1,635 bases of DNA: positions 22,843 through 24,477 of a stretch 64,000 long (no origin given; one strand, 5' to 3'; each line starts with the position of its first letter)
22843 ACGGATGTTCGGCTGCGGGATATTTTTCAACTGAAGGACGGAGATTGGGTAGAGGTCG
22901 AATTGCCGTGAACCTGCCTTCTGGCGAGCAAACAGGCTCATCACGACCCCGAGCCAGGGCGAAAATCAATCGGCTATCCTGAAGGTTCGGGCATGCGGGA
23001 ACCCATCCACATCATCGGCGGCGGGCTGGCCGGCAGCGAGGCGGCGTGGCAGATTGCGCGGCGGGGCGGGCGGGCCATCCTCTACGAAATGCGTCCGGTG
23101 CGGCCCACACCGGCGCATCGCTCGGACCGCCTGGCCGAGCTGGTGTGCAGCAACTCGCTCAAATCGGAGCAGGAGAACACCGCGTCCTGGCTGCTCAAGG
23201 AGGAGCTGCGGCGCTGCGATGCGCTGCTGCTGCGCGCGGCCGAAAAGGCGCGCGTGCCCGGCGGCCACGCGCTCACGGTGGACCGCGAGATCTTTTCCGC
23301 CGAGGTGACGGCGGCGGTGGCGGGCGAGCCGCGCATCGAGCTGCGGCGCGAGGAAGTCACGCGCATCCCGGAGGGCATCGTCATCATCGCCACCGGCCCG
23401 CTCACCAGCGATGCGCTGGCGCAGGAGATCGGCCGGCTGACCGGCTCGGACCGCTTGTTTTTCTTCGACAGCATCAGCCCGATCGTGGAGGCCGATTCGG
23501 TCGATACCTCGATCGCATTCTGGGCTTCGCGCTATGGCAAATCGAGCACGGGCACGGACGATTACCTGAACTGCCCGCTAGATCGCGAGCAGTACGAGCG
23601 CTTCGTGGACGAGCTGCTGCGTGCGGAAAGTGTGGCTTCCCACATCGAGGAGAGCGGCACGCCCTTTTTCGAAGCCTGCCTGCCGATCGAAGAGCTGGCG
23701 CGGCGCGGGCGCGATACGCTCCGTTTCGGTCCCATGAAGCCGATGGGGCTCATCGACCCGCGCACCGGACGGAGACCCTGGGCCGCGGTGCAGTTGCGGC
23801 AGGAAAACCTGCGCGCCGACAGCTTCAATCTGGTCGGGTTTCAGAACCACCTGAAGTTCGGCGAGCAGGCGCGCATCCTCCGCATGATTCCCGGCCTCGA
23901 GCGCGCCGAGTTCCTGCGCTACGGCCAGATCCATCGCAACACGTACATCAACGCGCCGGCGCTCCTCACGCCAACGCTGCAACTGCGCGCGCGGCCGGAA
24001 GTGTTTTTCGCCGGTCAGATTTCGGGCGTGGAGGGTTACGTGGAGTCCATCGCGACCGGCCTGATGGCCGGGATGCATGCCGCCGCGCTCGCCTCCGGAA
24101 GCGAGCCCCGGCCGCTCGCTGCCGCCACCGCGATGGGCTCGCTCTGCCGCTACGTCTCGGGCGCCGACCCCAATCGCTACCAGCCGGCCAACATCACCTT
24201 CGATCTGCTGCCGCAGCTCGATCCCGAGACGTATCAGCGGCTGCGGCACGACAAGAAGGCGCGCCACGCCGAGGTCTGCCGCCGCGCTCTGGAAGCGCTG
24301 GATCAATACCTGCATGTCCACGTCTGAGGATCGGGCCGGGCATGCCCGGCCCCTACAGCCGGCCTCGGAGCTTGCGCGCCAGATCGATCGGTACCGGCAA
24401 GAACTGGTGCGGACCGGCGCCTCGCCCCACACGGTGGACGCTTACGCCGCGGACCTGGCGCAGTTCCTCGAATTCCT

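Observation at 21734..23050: Chimeric trmFO-5'::glnD-3' junction: footprint of Campbell-type or tandem integration that added a second cassette between glnD and trmFO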

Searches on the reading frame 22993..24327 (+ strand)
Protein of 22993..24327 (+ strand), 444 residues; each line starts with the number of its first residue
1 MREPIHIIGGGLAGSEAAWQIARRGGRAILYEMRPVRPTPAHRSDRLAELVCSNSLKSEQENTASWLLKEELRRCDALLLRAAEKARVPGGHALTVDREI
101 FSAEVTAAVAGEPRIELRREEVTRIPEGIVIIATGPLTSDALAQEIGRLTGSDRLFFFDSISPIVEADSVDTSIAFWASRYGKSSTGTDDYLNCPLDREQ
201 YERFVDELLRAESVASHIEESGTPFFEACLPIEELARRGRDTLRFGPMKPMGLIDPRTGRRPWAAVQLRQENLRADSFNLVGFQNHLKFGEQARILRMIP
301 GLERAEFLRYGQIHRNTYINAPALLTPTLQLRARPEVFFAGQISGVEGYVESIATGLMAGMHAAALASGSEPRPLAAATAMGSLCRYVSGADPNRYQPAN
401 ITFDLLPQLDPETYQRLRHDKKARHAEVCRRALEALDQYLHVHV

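Call 5: search_protein_families(library=pfam, proteins=[window:22993-24327:+], max_evalue=0.01)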
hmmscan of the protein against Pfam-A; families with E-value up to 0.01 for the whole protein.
window:22993-24327:+ (444 aa): 4 families
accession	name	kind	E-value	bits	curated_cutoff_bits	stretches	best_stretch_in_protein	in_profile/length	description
PF01134.28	GIDA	-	2.9e-90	303.6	22.1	1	5-370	2-390/391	Glucose inhibited division protein A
PF13450.12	NAD_binding_8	-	1.3e-05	25.8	21.9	1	7-35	1-29/68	NAD(P)-binding Rossmann-like domain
PF01266.30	DAO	-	0.00017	21.7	27.9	1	7-60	4-56/353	FAD dependent oxidoreductase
PF07992.20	Pyr_redox_2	-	0.00094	19.1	26.1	1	5-135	3-108/291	Pyridine nucleotide-disulphide oxidoreductase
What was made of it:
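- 22993..24327 (+): trmFO, intact; right core gene flanking the hotspot. PF01134, E=3e-90 (call 5).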

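Call 7: find_related_loci(query=window:22993-24327:+, collection=genome_contigs, flank=6000)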
Query window:22993-24327:+ (444 aa) in genome_contigs; peptide patterns used: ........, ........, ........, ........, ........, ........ (x = any residue, [..] = any of these).
600 stretches matched a pattern (row limit reached: there are more); 458 encode a relative of the query (tblastn E <= 1e-3); the best 80 are kept; 80 distinct loci.
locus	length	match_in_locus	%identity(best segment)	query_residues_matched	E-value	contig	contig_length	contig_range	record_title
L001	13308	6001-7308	84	3-437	0e+0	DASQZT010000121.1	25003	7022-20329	MAG TPA_asm: Bryobacteraceae bacterium isolate SMAG_U11099 k141_207559, whole genome shotgun sequence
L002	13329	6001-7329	85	1-443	0e+0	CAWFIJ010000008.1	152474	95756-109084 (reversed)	MAG: Terriglobia bacterium isolate MFD02248.bin.2.12 genome assembly, contig: contig_12938, whole genome shotgun sequenc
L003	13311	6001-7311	82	1-436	0e+0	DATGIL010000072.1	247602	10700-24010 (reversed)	MAG TPA_asm: Bryobacteraceae bacterium isolate SMAG_U9806 k141_263336, whole genome shotgun sequence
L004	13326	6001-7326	78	3-444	0e+0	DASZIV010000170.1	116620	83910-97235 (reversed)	MAG TPA_asm: Bryobacteraceae bacterium isolate SMAG_U6611 k141_1847846, whole genome shotgun sequence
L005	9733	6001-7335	80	1-444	0e+0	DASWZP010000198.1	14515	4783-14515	MAG TPA_asm: Bryobacteraceae bacterium isolate SMAG_U3741 k141_336896, whole genome shotgun sequence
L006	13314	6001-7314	80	3-439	0e+0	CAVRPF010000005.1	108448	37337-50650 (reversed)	MAG: Bryobacterales bacterium isolate MFD09603.bin.2.110 genome assembly, contig: contig_15866, whole genome shotgun seq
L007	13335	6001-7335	78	1-444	0e+0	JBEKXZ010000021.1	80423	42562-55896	MAG: Bryobacteraceae bacterium isolate SPRUCE 663 SPRUCE_663_21, whole genome shotgun sequence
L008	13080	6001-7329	80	5-444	0e+0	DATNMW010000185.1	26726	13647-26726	MAG TPA_asm: Bryobacteraceae bacterium isolate SMAG_U11489 k141_732436, whole genome shotgun sequence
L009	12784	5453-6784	78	5-444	0e+0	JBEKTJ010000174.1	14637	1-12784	MAG: Bryobacteraceae bacterium isolate SPRUCE 555 SPRUCE_555_174, whole genome shotgun sequence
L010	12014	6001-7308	79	5-439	0e+0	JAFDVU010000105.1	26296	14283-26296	MAG: Acidobacteria bacterium isolate SZAS-9 LIN-567__105__length-26296, whole genome shotgun sequence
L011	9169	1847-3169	78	4-444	0e+0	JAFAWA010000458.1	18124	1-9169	MAG: Terriglobia bacterium isolate CP_BM_RX_50 BM_RX_k147_1465487, whole genome shotgun sequence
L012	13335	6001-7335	80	1-444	0e+0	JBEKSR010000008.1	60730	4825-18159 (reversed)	MAG: Bryobacteraceae bacterium isolate SPRUCE 539 SPRUCE_539_8, whole genome shotgun sequence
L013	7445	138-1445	79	5-439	0e+0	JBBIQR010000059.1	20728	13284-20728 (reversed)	MAG: Candidatus Solibacter sp. isolate QH2F170213_bin_330 NODE_2917_length_20728_cov_4.455473, whole genome shotgun sequ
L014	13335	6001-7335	79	1-444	0e+0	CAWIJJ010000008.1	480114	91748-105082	MAG: Bryobacterales bacterium isolate MFD04944.bin.2.159 genome assembly, contig: contig_36031, whole genome shotgun seq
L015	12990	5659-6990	78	1-444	0e+0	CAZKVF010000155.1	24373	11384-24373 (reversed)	MAG TPA_asm: uncultured Solibacteraceae bacterium isolate binchicken_co279_185 genome assembly, contig: k141_3006383, wh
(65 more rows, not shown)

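Call 16: search_protein_families(library=pfam, proteins=[L002:2848-3798:+, L002:3806-4729:+, L002:4739-5149:+, L002:5143-5631:+, L001:2172-4034:+, L001:3832-5328:+, L001:5427-5948:-, L001:4914-5405:+], max_evalue=0.001)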
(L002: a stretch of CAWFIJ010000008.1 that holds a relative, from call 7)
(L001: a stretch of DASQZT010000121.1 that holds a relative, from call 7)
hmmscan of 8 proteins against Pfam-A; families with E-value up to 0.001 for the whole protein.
L002:2848-3798:+ (316 aa): 2 families
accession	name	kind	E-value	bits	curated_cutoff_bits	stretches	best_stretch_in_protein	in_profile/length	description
PF00849.27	PseudoU_synth_2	-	1.5e-32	113.4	26.8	1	97-251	2-152/152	RNA pseudouridylate synthase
PF01479.30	S4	-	1.1e-08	35.1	22.8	1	24-68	2-47/48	S4 domain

L002:3806-4729:+ (307 aa): 3 families
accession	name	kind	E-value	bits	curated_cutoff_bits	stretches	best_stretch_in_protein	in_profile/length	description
PF13519.12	VWA_2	-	4.5e-15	56.6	27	1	87-190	2-106/107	von Willebrand factor type A domain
PF00092.34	VWA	-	1.1e-13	52.2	23.8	1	86-258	2-171/174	von Willebrand factor type A domain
PF06707.17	DUF1194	-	0.0004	20.1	27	0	143-241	83-177/206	Protein of unknown function (DUF1194)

L002:4739-5149:+ (136 aa): 4 families
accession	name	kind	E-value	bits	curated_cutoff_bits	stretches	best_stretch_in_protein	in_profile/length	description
PF00583.31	Acetyltransf_1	-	3.5e-16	59.9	20.7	1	21-111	17-116/116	Acetyltransferase (GNAT) family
PF13508.13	Acetyltransf_7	-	2.4e-14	53.9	27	1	34-113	3-84/84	Acetyltransferase (GNAT) domain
PF13673.13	Acetyltransf_10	-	6.1e-10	39.6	23.6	1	33-115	30-111/128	Acetyltransferase (GNAT) domain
PF08445.16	FR47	-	1.4e-07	31.9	22.1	1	59-115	22-81/86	FR47-like protein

L002:5143-5631:+ (162 aa): 0 families

L001:2172-4034:+ (620 aa): 4 families
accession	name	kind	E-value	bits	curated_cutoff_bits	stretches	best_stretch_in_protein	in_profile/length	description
PF00006.31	ATP-synt_ab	-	2.1e-85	286.1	29.5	1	318-527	1-213/213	ATP synthase alpha/beta family, nucleotide-binding domain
PF18269.6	T3SS_ATPase_C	-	3.1e-19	69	22.7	1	535-604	2-71/72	T3SS EscN ATPase C-terminal domain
PF02874.29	ATP-synt_ab_N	-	5.8e-09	36.8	20.9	1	197-257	1-65/69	ATP synthase alpha/beta family, beta-barrel domain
PF00005.33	ABC_tran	-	0.00016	22.7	25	1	328-358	8-38/137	ABC transporter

L001:3832-5328:+ (498 aa): 1 family
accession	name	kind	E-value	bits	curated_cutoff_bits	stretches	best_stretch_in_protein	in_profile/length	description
PF06778.18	Chlor_dismutase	-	7.5e-57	192.5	25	1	275-486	14-188/189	Chlorite dismutase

L001:5427-5948:- (173 aa): 4 families
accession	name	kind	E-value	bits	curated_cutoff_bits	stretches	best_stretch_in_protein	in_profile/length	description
PF07609.16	DUF1572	-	2e-16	60.6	23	1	6-155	3-153/163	Protein of unknown function (DUF1572)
PF04978.18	MST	-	9.8e-10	39.5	27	1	17-144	6-140/149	Mycothiol-S-transferase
PF12867.12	DinB_2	-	1.8e-08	35.3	24.8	1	18-144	3-128/128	DinB superfamily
PF05163.17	DinB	-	1.1e-06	29.2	23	1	10-147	5-141/165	DinB family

L001:4914-5405:+ (163 aa): 0 families

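Call 33: find_homologous_proteins(query=window:22993-24327:+, max_evalue=1e-100)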
Query window:22993-24327:+ (444 aa): 7997 proteins with E <= 1e-100 among 8000 candidates; the best 120 are listed.
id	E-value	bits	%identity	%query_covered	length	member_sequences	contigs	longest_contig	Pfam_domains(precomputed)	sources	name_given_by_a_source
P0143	2.0e-295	997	100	100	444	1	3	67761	PF13450.13,PF01134.29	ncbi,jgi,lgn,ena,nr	ncbi:MAG TPA: methylenetetrahydrofolate--tRNA-(uracil(54)-C(5))-methyltransferase (FADH(2)-oxidizing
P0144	4.6e-295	996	100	100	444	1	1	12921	PF13450.13,PF01134.29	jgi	-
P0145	4.9e-295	996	100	100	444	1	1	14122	PF13450.13,PF01134.29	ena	-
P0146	4.2e-294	993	99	100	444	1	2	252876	PF13450.13,PF01134.29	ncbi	-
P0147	3.9e-274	927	92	100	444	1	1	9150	PF13450.13,PF01134.29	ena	-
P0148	1.8e-262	889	88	100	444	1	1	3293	PF01266.31,PF13450.13,PF01134.29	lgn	-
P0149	1.8e-262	889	89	100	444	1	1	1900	PF13450.13,PF01134.29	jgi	jgi:methylenetetrahydrofolate--tRNA-(uracil-5-)-methyltransferase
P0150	3.4e-262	888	88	100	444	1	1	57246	PF01266.31,PF13450.13,PF01134.29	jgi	jgi:methylenetetrahydrofolate--tRNA-(uracil-5-)-methyltransferase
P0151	1.7e-261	886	87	100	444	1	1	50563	PF01266.31,PF13450.13,PF01134.29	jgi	jgi:methylenetetrahydrofolate--tRNA-(uracil-5-)-methyltransferase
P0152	5.1e-260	881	87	100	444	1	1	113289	PF13450.13,PF01134.29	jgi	jgi:methylenetetrahydrofolate--tRNA-(uracil-5-)-methyltransferase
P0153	7.2e-260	880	87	100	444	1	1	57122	PF13450.13,PF01134.29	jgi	jgi:methylenetetrahydrofolate--tRNA-(uracil-5-)-methyltransferase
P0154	1.3e-259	879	87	100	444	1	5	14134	PF01266.31,PF13450.13,PF01134.29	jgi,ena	-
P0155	2.9e-259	878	86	100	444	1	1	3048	PF13450.13,PF01134.29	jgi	jgi:methylenetetrahydrofolate--tRNA-(uracil-5-)-methyltransferase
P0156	3.7e-259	878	85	100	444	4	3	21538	PF13450.13,PF01134.29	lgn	-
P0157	6.5e-259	877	86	100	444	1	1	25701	PF01266.31,PF13450.13,PF01134.29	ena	-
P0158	1.9e-258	875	86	100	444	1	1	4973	PF13450.13,PF01134.29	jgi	jgi:methylenetetrahydrofolate--tRNA-(uracil-5-)-methyltransferase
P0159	2.0e-258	875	86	100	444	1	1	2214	PF13450.13,PF01134.29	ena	-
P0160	1.3e-257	873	85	100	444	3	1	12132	PF13450.13,PF01134.29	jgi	jgi:methylenetetrahydrofolate--tRNA-(uracil-5-)-methyltransferase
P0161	3.9e-257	871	86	100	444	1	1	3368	PF13450.13,PF01134.29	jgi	jgi:methylenetetrahydrofolate--tRNA-(uracil-5-)-methyltransferase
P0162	1.9e-254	862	87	100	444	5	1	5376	PF01266.31,PF13450.13,PF01134.29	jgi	jgi:methylenetetrahydrofolate--tRNA-(uracil-5-)-methyltransferase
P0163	4.1e-251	851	86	99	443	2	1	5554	PF13450.13,PF01134.29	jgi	jgi:methylenetetrahydrofolate--tRNA-(uracil-5-)-methyltransferase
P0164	1.1e-250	850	85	99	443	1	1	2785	PF13450.13,PF01134.29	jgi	jgi:methylenetetrahydrofolate--tRNA-(uracil-5-)-methyltransferase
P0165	1.9e-250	849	85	100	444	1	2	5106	PF01266.31,PF13450.13,PF01134.29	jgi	jgi:methylenetetrahydrofolate--tRNA-(uracil-5-)-methyltransferase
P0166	3.0e-249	845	83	100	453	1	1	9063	PF01134.29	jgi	jgi:methylenetetrahydrofolate--tRNA-(uracil-5-)-methyltransferase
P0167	3.0e-249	845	85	100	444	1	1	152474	PF13450.13,PF01134.29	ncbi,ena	-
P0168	3.3e-249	845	84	100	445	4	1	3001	PF13450.13,PF01134.29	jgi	jgi:methylenetetrahydrofolate--tRNA-(uracil-5-)-methyltransferase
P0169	3.7e-249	845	85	100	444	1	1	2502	PF01266.31,PF13450.13,PF01134.29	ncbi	-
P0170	1.2e-248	843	84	100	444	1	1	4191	PF01134.29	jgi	jgi:methylenetetrahydrofolate--tRNA-(uracil-5-)-methyltransferase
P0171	1.9e-248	842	84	100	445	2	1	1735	PF01134.29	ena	-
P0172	2.0e-248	842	84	100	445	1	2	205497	PF01134.29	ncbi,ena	-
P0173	2.8e-248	842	84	100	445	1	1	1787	PF01266.31,PF01134.29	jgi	jgi:methylenetetrahydrofolate--tRNA-(uracil-5-)-methyltransferase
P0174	1.6e-247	839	84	99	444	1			PF01266.31,PF13450.13,PF01134.29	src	-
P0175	2.1e-247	839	82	100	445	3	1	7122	PF01134.29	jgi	jgi:methylenetetrahydrofolate--tRNA-(uracil-5-)-methyltransferase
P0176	2.7e-247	839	83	100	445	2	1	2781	PF13450.13,PF01134.29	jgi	jgi:methylenetetrahydrofolate--tRNA-(uracil-5-)-methyltransferase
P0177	3.2e-247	838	84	100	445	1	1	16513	PF01134.29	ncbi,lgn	-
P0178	3.5e-247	838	83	100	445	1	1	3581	PF01266.31,PF13450.13,PF01134.29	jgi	jgi:methylenetetrahydrofolate--tRNA-(uracil-5-)-methyltransferase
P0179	4.4e-247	838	82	100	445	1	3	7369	PF01266.31,PF13450.13,PF01134.29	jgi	jgi:methylenetetrahydrofolate--tRNA-(uracil-5-)-methyltransferase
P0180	4.9e-247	838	83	100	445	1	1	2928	PF01266.31,PF13450.13,PF01134.29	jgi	jgi:methylenetetrahydrofolate--tRNA-(uracil-5-)-methyltransferase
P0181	7.5e-247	837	82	100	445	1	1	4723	PF01266.31,PF01134.29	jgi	-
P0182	9.0e-247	837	82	100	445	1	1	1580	PF01134.29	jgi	jgi:methylenetetrahydrofolate--tRNA-(uracil-5-)-methyltransferase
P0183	1.0e-246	837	83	100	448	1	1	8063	PF01266.31,PF13450.13,PF01134.29,PF12831.14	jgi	jgi:methylenetetrahydrofolate--tRNA-(uracil-5-)-methyltransferase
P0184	1.0e-246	837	83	100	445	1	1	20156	PF01266.31,PF13450.13,PF01134.29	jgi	jgi:methylenetetrahydrofolate--tRNA-(uracil-5-)-methyltransferase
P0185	1.2e-246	837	82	100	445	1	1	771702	PF01266.31,PF01134.29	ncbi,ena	-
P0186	1.2e-246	837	83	100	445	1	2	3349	PF01134.29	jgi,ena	jgi:methylenetetrahydrofolate--tRNA-(uracil-5-)-methyltransferase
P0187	2.2e-246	836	82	100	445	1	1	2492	PF01266.31,PF13450.13,PF01134.29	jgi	jgi:methylenetetrahydrofolate--tRNA-(uracil-5-)-methyltransferase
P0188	6.8e-246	834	82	100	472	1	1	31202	PF01266.31,PF01134.29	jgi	jgi:methylenetetrahydrofolate--tRNA-(uracil-5-)-methyltransferase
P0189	7.4e-246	834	82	100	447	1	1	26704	PF01134.29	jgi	jgi:methylenetetrahydrofolate--tRNA-(uracil-5-)-methyltransferase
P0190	9.4e-246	834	85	99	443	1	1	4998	PF01266.31,PF13450.13,PF01134.29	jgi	jgi:methylenetetrahydrofolate--tRNA-(uracil-5-)-methyltransferase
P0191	1.1e-245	833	83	100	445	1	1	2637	PF01134.29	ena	-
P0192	1.2e-245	833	82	100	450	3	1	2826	PF13450.13,PF01134.29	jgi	jgi:methylenetetrahydrofolate--tRNA-(uracil-5-)-methyltransferase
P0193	2.2e-245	832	82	100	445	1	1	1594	PF01266.31,PF13450.13,PF01134.29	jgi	jgi:methylenetetrahydrofolate--tRNA-(uracil-5-)-methyltransferase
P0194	3.8e-245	832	82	100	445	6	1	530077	PF01266.31,PF13450.13,PF00890.31,PF01134.29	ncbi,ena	-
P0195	4.1e-245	832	82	100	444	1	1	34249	PF01266.31,PF13450.13,PF01134.29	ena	-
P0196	1.3e-244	830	82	100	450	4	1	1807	PF01134.29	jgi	jgi:methylenetetrahydrofolate--tRNA-(uracil-5-)-methyltransferase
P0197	1.5e-244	830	81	100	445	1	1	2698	PF01266.31,PF13450.13,PF01134.29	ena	-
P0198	1.6e-244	830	83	100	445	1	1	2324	PF01266.31,PF13450.13,PF01134.29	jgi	jgi:methylenetetrahydrofolate--tRNA-(uracil-5-)-methyltransferase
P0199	1.9e-244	829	81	100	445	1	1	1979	PF01266.31,PF13450.13,PF01134.29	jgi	jgi:methylenetetrahydrofolate--tRNA-(uracil-5-)-methyltransferase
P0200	1.9e-244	829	83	100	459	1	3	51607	PF01266.31,PF13450.13,PF01134.29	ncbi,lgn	-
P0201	3.6e-244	828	81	100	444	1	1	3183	PF01134.29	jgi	jgi:methylenetetrahydrofolate--tRNA-(uracil-5-)-methyltransferase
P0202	4.3e-244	828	82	100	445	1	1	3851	PF01266.31,PF13450.13,PF01134.29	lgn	-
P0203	4.9e-244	828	82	100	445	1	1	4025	PF01134.29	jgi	-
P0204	6.7e-244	828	81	100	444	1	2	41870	PF01266.31,PF13450.13,PF01134.29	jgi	jgi:methylenetetrahydrofolate--tRNA-(uracil-5-)-methyltransferase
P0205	1.3e-243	827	82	100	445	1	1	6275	PF01266.31,PF01134.29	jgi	jgi:methylenetetrahydrofolate--tRNA-(uracil-5-)-methyltransferase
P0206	1.7e-243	826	83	100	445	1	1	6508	PF01134.29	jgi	jgi:methylenetetrahydrofolate--tRNA-(uracil-5-)-methyltransferase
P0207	1.8e-243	826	82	100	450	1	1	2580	PF01134.29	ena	-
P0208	1.9e-243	826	82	100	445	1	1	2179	PF01134.29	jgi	jgi:methylenetetrahydrofolate--tRNA-(uracil-5-)-methyltransferase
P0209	5.4e-243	825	81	100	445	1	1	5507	PF01266.31,PF13450.13,PF01134.29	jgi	jgi:methylenetetrahydrofolate--tRNA-(uracil-5-)-methyltransferase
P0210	5.7e-243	824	82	100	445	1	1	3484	PF13450.13,PF01134.29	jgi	jgi:methylenetetrahydrofolate--tRNA-(uracil-5-)-methyltransferase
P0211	6.7e-243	824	81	99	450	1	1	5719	PF01134.29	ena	-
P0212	1.3e-242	823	84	98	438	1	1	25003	PF01266.31,PF01134.29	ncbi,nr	ncbi:MAG TPA: methylenetetrahydrofolate--tRNA-(uracil(54)-C(5))-methyltransferase (FADH(2)-oxidizing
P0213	1.6e-242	823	84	98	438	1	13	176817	PF01266.31,PF01134.29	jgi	-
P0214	2.0e-242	823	81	100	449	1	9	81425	PF01266.31,PF13450.13,PF01134.29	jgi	-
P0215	4.1e-242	822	82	100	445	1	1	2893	PF01266.31,PF13450.13,PF01134.29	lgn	-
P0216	5.6e-242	821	81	100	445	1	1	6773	PF13450.13,PF01134.29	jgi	jgi:methylenetetrahydrofolate--tRNA-(uracil-5-)-methyltransferase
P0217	1.1e-241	820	82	99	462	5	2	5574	PF01134.29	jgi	jgi:methylenetetrahydrofolate--tRNA-(uracil-5-)-methyltransferase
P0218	2.8e-241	819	87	93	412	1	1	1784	PF01134.29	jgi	jgi:methylenetetrahydrofolate--tRNA-(uracil-5-)-methyltransferase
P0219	3.8e-241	818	81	100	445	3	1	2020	PF01266.31,PF01134.29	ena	-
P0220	5.7e-241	818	82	99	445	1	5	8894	PF01266.31,PF13450.13,PF07992.21,PF01134.29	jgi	jgi:methylenetetrahydrofolate--tRNA-(uracil-5-)-methyltransferase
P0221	6.8e-241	818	82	99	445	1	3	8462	PF01266.31,PF13450.13,PF07992.21,PF00070.34,PF01262.28,PF01134.29,PF12831.14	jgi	jgi:methylenetetrahydrofolate--tRNA-(uracil-5-)-methyltransferase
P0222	8.5e-241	817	81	100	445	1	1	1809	PF01266.31,PF01134.29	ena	-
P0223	9.1e-241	817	82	99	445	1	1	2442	PF01266.31,PF13450.13,PF01134.29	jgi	jgi:methylenetetrahydrofolate--tRNA-(uracil-5-)-methyltransferase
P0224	2.5e-240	816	82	99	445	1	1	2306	PF01266.31,PF13450.13,PF07992.21,PF00070.34,PF01134.29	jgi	jgi:methylenetetrahydrofolate--tRNA-(uracil-5-)-methyltransferase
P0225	4.2e-240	815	83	98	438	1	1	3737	PF01134.29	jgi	-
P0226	5.4e-240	815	81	100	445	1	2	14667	PF01134.29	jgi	jgi:methylenetetrahydrofolate--tRNA-(uracil-5-)-methyltransferase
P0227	6.1e-240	814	81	100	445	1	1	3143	PF01134.29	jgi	jgi:methylenetetrahydrofolate--tRNA-(uracil-5-)-methyltransferase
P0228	8.7e-240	814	81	100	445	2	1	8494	PF01266.31,PF13450.13,PF01134.29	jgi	-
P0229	9.4e-240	814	82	99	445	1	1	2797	PF01134.29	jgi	jgi:methylenetetrahydrofolate--tRNA-(uracil-5-)-methyltransferase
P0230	1.2e-239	814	81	100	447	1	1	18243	PF13450.13,PF01134.29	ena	-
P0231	1.7e-239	813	80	100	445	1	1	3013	PF01266.31,PF13450.13,PF01134.29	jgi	jgi:methylenetetrahydrofolate--tRNA-(uracil-5-)-methyltransferase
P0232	2.1e-239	813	81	99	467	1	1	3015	PF01266.31,PF13450.13,PF01134.29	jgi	jgi:methylenetetrahydrofolate--tRNA-(uracil-5-)-methyltransferase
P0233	2.2e-239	813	81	99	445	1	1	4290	PF01266.31,PF13450.13,PF07992.21,PF00070.34,PF01262.28,PF01134.29,PF12831.14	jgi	jgi:methylenetetrahydrofolate--tRNA-(uracil-5-)-methyltransferase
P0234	2.8e-239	812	82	98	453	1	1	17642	PF01134.29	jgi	jgi:methylenetetrahydrofolate--tRNA-(uracil-5-)-methyltransferase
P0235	3.4e-239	812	81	100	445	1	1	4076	PF01266.31,PF01134.29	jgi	jgi:methylenetetrahydrofolate--tRNA-(uracil-5-)-methyltransferase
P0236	3.5e-239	812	80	100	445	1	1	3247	PF01266.31,PF13450.13,PF01134.29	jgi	jgi:methylenetetrahydrofolate--tRNA-(uracil-5-)-methyltransferase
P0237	6.9e-239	811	81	100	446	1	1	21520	PF01266.31,PF01134.29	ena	-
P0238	8.4e-239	811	81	100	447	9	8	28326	PF13450.13,PF01134.29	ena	-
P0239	8.8e-239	811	80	100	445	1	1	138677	PF01134.29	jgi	jgi:methylenetetrahydrofolate--tRNA-(uracil-5-)-methyltransferase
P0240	8.9e-239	811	81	100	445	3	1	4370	PF01266.31,PF13450.13,PF01134.29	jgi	-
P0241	9.8e-239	811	82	99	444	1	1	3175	PF01134.29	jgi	jgi:methylenetetrahydrofolate--tRNA-(uracil-5-)-methyltransferase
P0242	9.8e-239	811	81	100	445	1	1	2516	PF01266.31,PF01134.29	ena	-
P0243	1.1e-238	810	80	100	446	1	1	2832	PF01266.31,PF01134.29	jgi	jgi:methylenetetrahydrofolate--tRNA-(uracil-5-)-methyltransferase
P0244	1.1e-238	810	80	100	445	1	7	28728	PF01266.31,PF13450.13,PF01134.29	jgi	jgi:methylenetetrahydrofolate--tRNA-(uracil-5-)-methyltransferase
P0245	1.1e-238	810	82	100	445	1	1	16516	PF01266.31,PF13450.13,PF01134.29,PF12831.14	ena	-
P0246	1.6e-238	810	81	100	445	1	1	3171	PF01266.31,PF13450.13,PF01134.29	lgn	-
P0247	1.6e-238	810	80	100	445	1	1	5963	PF01266.31,PF13450.13,PF01134.29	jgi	jgi:methylenetetrahydrofolate--tRNA-(uracil-5-)-methyltransferase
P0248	1.6e-238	810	81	99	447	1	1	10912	PF01134.29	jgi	jgi:methylenetetrahydrofolate--tRNA-(uracil-5-)-methyltransferase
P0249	2.0e-238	809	80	100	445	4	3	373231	PF13450.13,PF01134.29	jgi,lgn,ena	-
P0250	2.0e-238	809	81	100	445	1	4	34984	PF01266.31,PF01134.29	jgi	jgi:methylenetetrahydrofolate--tRNA-(uracil-5-)-methyltransferase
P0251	2.1e-238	809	81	100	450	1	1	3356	PF01266.31,PF13450.13,PF01134.29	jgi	-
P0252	2.4e-238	809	81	100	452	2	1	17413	PF01266.31,PF13450.13,PF01134.29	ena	-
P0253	2.5e-238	809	82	98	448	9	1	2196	PF13450.13,PF01134.29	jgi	jgi:methylenetetrahydrofolate--tRNA-(uracil-5-)-methyltransferase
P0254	2.5e-238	809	81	100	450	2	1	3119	PF01266.31,PF13450.13,PF01134.29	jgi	-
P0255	3.3e-238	809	82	99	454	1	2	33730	PF01134.29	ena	-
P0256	3.5e-238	809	80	100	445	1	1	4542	PF01266.31,PF13450.13,PF01134.29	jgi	jgi:methylenetetrahydrofolate--tRNA-(uracil-5-)-methyltransferase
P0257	3.9e-238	809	81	99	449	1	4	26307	PF01134.29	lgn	-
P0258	4.2e-238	808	81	99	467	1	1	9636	PF01134.29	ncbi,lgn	-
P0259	5.9e-238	808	80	100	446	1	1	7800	PF01266.31,PF13450.13,PF01134.29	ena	-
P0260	6.9e-238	808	81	99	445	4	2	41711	PF13450.13,PF01134.29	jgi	jgi:methylenetetrahydrofolate--tRNA-(uracil-5-)-methyltransferase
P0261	9.3e-238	807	81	100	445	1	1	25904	PF01266.31,PF01134.29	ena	-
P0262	9.5e-238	807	81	98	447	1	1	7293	PF01134.29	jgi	jgi:methylenetetrahydrofolate--tRNA-(uracil-5-)-methyltransferase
